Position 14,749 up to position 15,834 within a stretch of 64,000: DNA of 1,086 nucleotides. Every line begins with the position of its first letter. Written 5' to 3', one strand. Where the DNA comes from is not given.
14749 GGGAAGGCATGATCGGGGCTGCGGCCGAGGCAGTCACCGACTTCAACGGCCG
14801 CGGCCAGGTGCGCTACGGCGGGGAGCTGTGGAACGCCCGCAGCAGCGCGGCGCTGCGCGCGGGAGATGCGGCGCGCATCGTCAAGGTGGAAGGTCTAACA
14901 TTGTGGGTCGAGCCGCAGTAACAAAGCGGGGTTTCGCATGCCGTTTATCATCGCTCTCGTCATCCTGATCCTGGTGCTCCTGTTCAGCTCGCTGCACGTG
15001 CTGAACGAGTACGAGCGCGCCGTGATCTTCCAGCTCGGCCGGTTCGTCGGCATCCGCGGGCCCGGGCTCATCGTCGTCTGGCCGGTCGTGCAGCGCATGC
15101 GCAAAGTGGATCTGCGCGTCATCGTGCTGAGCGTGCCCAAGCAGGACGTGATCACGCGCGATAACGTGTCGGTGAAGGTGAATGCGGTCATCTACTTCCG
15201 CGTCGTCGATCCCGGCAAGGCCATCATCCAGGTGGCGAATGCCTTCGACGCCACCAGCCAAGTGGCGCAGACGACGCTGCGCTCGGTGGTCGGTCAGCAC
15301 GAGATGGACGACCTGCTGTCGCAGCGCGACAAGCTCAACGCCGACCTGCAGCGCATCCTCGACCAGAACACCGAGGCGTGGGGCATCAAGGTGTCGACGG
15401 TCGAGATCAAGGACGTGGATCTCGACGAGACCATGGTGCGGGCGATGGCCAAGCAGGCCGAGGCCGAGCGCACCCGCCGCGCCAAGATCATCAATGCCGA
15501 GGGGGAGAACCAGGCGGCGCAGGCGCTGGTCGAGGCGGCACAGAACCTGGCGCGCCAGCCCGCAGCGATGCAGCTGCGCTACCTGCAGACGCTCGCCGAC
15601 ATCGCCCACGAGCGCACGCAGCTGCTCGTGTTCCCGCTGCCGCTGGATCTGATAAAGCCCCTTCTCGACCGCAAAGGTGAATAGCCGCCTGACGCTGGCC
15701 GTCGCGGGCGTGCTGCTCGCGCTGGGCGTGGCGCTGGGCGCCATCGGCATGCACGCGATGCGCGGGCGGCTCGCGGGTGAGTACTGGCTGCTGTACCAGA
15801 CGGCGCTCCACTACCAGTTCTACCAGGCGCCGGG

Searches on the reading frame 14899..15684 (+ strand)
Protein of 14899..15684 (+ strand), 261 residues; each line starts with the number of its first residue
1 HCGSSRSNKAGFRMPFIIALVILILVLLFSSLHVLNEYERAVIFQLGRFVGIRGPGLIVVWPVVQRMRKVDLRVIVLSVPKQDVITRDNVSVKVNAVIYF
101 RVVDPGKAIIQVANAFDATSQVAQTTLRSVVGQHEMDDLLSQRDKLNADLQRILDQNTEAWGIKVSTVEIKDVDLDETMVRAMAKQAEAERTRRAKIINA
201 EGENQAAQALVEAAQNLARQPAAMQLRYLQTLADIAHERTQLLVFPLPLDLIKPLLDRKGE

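Call 7: search_protein_families(library=pfam, proteins=[window:14899-15684:+], max_evalue=0.001)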
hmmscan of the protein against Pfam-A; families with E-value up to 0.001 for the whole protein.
window:14899-15684:+ (261 aa): 1 family
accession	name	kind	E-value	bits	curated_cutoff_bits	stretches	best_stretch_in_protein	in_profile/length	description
PF01145.31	Band_7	-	9.1e-41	140.3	23.6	1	34-203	2-175/176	SPFH domain / Band 7 family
